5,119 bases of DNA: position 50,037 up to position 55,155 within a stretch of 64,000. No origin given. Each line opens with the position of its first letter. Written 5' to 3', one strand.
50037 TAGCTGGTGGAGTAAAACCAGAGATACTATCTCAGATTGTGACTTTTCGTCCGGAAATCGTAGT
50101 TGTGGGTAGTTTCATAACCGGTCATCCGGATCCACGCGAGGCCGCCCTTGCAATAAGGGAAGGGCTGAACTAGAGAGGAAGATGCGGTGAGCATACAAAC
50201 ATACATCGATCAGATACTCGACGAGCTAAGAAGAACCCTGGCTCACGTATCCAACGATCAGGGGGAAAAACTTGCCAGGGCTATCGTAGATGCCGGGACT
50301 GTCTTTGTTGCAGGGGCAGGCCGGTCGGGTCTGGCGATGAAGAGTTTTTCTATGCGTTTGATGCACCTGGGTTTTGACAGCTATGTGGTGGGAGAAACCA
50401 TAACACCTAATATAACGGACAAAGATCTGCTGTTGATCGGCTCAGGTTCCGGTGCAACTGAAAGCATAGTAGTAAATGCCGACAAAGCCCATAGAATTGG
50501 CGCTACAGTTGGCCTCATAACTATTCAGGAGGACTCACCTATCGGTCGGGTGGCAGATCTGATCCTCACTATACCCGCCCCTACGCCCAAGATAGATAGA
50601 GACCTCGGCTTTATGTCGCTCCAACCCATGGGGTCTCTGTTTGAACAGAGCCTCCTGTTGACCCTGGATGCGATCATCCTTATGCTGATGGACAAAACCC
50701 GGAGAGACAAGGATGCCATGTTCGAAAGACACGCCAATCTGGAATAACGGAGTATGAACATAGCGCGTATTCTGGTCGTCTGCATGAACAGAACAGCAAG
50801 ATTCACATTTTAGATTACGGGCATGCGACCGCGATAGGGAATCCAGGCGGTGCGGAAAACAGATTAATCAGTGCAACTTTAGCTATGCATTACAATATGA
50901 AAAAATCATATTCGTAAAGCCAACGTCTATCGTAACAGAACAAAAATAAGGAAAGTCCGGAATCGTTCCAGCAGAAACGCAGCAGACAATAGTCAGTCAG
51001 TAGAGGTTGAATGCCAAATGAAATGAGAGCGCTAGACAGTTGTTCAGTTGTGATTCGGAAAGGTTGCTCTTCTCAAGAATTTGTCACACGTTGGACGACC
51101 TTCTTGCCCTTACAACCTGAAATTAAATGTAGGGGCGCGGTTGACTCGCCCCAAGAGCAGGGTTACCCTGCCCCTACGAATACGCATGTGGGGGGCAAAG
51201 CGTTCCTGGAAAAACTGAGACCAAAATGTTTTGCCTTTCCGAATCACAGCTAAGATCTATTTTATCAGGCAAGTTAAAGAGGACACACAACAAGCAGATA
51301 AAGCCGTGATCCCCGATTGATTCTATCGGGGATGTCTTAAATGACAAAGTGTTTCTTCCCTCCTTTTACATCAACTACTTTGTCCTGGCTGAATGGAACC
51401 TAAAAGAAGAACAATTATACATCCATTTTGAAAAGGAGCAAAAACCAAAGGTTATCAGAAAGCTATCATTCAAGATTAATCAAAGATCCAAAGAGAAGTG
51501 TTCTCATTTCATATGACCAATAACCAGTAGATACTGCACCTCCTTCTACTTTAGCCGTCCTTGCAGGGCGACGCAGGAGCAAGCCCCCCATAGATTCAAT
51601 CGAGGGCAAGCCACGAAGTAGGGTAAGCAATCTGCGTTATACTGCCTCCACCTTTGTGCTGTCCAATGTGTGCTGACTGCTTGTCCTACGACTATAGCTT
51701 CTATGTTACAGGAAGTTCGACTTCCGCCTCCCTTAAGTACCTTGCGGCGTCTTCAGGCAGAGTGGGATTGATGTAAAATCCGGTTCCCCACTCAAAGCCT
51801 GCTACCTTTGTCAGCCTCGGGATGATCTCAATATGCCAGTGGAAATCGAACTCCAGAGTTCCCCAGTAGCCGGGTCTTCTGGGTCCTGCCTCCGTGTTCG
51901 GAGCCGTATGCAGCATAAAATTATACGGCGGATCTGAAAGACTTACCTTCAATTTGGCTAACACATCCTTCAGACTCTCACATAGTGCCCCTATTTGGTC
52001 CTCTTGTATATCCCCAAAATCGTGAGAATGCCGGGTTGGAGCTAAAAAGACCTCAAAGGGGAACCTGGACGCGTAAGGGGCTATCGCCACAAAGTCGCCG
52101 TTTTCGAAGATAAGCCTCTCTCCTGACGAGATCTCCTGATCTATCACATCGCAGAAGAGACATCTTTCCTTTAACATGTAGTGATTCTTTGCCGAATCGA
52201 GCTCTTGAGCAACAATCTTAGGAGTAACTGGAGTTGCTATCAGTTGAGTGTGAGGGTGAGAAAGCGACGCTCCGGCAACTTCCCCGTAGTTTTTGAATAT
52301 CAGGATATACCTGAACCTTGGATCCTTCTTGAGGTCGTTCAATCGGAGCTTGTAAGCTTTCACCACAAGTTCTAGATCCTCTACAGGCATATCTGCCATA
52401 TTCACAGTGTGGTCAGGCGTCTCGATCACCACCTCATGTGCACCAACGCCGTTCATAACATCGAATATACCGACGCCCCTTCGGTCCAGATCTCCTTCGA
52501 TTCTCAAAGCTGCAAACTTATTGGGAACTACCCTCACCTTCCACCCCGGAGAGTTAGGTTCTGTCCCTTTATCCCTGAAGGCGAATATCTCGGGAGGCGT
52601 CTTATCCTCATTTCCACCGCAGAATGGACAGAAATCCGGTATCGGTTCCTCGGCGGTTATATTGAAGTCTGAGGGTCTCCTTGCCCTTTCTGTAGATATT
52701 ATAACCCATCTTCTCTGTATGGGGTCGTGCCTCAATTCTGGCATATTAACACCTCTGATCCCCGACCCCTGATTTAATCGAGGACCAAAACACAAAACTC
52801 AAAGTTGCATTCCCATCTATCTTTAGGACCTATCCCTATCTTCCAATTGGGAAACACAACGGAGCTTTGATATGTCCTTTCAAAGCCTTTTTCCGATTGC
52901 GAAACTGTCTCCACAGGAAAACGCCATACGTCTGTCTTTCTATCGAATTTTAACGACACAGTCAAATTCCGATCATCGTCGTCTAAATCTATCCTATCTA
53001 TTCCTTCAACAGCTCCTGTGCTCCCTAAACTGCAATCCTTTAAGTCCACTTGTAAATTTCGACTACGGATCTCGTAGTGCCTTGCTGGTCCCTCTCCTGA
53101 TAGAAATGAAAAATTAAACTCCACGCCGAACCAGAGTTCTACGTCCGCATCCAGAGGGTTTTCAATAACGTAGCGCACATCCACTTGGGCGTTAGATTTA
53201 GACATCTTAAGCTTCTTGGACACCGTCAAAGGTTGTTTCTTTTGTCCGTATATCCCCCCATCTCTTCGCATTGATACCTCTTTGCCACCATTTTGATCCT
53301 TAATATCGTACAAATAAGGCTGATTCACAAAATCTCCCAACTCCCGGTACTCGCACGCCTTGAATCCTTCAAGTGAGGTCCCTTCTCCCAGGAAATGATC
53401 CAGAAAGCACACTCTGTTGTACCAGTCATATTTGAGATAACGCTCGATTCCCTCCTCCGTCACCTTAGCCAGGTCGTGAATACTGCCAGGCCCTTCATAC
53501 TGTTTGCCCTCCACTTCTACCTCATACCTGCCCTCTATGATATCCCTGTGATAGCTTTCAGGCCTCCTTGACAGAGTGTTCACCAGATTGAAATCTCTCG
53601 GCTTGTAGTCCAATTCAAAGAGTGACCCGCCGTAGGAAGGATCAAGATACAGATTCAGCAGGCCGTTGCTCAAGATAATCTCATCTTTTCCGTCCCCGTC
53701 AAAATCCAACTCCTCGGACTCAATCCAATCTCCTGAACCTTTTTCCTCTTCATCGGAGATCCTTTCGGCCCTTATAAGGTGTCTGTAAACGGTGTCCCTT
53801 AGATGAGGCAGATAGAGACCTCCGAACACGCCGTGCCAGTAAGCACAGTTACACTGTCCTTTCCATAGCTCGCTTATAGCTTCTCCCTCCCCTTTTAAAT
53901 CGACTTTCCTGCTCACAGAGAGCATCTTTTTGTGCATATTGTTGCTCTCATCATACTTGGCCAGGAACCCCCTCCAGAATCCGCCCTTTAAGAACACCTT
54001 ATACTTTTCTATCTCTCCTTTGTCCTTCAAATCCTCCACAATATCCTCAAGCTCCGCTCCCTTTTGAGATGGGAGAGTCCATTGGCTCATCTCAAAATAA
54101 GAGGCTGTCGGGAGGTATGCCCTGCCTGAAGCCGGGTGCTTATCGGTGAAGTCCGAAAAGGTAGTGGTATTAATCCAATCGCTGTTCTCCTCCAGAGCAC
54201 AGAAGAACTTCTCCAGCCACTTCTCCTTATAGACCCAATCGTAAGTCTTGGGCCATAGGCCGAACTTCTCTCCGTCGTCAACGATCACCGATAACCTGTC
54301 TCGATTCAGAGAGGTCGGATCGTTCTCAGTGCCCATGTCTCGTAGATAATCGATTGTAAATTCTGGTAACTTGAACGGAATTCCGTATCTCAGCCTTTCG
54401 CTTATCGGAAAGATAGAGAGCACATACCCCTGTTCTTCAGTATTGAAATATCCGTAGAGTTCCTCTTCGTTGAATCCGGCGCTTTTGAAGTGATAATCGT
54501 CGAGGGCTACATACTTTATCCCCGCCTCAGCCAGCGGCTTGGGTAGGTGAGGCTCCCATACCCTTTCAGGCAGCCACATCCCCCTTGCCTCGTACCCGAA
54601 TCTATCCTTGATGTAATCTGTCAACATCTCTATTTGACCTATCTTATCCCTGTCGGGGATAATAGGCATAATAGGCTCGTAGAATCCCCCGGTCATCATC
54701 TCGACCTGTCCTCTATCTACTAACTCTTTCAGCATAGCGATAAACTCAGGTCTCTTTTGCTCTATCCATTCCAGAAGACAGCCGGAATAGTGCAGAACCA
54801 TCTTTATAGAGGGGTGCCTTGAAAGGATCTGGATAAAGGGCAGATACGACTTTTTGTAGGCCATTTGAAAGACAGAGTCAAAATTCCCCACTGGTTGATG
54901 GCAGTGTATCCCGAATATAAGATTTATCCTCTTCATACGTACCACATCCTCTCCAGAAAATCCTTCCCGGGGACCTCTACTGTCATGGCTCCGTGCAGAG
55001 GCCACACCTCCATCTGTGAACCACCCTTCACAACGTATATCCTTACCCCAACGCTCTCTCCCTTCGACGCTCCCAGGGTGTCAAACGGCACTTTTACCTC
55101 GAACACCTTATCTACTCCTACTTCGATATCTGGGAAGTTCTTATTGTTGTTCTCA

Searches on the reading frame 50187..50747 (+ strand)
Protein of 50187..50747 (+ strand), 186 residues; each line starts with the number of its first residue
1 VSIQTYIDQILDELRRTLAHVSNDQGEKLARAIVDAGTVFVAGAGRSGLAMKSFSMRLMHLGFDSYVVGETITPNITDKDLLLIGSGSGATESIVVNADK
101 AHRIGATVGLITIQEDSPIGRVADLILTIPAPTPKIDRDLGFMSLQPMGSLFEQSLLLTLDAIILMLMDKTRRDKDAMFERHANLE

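Call 28: search_protein_families(library=pfam, proteins=[window:50187-50747:+], max_evalue=0.00001)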
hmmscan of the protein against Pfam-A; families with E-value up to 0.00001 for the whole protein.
window:50187-50747:+ (186 aa): 2 families
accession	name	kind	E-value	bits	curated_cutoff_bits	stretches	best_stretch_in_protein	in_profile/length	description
PF01380.27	SIS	-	1.1e-13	51.5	25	1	33-138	2-111/131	SIS domain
PF13580.11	SIS_2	-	1.1e-06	29.2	27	0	75-108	100-133/138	SIS domain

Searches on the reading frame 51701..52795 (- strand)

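Call 28: search_protein_families(library=pfam, proteins=[window:51701-52795:-], max_evalue=0.00001)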
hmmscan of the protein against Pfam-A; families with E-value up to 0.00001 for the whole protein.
window:51701-52795:- (364 aa): 4 families
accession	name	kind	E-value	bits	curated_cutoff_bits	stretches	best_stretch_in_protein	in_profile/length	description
PF01087.27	GalP_UDP_transf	-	1.9e-15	58.2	22.1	1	19-192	12-184/184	Galactose-1-phosphate uridyl transferase, N-terminal domain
PF16268.10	DUF4921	-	2.9e-11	43.4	28.5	0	154-250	213-306/425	Domain of unknown function (DUF4921)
PF16285.10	DUF4931_N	-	2.5e-08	34.5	24.1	1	120-186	53-119/124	Domain of unknown function (DUF4931) N-terminal domain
PF02744.22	GalP_UDP_tr_C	-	2.6e-07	31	29.2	1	205-323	7-118/165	Galactose-1-phosphate uridyl transferase, C-terminal domain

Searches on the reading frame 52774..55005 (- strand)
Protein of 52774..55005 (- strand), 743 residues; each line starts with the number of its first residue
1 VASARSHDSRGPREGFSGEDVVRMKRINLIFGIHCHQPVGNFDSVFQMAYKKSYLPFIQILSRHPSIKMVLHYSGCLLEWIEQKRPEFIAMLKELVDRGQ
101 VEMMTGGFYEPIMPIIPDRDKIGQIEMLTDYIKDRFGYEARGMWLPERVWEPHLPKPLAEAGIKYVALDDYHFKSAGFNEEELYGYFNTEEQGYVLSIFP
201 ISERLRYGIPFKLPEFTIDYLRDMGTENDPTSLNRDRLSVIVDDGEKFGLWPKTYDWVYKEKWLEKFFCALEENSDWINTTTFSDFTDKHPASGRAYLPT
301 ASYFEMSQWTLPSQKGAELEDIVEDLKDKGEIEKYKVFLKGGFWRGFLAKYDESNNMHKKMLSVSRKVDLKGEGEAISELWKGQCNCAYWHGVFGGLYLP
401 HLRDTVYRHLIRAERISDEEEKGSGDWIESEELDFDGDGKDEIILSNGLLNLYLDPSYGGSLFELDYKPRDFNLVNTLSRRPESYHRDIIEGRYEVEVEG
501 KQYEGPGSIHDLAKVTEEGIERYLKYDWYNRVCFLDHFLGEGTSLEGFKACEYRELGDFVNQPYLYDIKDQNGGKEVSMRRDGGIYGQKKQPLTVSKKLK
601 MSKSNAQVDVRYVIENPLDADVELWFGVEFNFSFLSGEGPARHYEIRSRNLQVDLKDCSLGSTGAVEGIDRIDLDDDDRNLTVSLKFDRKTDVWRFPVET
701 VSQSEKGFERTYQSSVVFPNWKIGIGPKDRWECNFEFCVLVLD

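Call 28: search_protein_families(library=pfam, proteins=[window:52774-55005:-], max_evalue=0.00001)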
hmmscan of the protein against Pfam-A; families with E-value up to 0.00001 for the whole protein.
window:52774-55005:- (743 aa): 4 families
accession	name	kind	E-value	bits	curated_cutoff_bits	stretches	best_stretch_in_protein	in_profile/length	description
PF09095.17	AmyA-gluTrfs_C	-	6.9e-80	269.1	22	1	434-734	1-283/284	Alpha-amylase/4-alpha-glucanotransferase, C-terminal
PF03065.20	Glyco_hydro_57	-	1.7e-54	185.6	21.2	1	30-299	1-291/291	Glycosyl hydrolase family 57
PF09094.16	AmyA-A_glucT_m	-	4.2e-32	110.8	27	1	342-416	1-79/80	Alpha-amylase/4-alpha-glucanotransferase, middle domain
PF01074.27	Glyco_hydro_38N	-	8.3e-08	32.4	25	1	58-174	33-149/270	Glycosyl hydrolases family 38 N-terminal domain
